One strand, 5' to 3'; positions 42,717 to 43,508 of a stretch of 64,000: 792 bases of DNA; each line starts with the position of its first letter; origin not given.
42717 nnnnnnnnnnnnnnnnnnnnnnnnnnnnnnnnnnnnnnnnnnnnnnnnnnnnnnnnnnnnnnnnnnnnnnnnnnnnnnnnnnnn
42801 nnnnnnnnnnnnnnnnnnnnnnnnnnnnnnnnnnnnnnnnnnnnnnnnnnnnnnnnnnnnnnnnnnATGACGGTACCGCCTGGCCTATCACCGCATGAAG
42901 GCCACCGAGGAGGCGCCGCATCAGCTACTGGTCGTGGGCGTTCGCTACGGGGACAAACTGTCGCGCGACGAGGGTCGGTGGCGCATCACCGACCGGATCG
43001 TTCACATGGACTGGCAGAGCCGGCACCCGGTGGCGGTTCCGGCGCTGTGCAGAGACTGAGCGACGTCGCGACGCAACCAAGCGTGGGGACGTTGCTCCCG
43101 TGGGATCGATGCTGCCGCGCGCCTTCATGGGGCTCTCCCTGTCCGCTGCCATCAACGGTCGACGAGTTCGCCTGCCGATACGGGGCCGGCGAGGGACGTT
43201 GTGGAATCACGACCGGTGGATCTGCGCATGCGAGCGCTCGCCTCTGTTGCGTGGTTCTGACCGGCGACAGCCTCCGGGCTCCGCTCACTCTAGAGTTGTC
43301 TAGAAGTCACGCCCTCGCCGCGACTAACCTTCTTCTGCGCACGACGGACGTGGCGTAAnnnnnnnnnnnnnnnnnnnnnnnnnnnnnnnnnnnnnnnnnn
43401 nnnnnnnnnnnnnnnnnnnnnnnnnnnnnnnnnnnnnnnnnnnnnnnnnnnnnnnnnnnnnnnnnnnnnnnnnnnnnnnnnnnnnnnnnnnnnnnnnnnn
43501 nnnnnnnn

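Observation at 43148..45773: About 60-nt imperfect direct repeats flanking a single 701-aa orphan gene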

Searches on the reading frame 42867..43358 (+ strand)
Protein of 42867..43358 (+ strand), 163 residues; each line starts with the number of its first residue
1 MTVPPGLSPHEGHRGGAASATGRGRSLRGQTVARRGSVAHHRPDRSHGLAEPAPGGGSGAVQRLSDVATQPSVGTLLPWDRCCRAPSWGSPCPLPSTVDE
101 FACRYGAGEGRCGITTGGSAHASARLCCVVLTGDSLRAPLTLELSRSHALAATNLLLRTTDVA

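Call 10: search_protein_families(library=pfam, proteins=[window:42867-43358:+], max_evalue=0.01)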
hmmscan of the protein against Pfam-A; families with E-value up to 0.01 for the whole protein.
window:42867-43358:+ (163 aa): 0 families

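Call 11: search_protein_families(library=padloc, proteins=[window:42867-43358:+], max_evalue=0.01)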
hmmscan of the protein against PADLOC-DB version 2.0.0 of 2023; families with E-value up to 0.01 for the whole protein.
window:42867-43358:+ (163 aa): 0 families

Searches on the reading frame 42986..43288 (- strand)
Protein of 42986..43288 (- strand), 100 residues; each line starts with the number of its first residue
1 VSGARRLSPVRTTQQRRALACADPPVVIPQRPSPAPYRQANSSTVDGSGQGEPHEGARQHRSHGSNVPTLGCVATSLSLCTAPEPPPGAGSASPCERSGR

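Call 73: search_protein_families(library=pfam, proteins=[window:42986-43288:-], max_evalue=1)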
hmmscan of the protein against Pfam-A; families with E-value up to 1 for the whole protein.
window:42986-43288:- (100 aa): 0 families
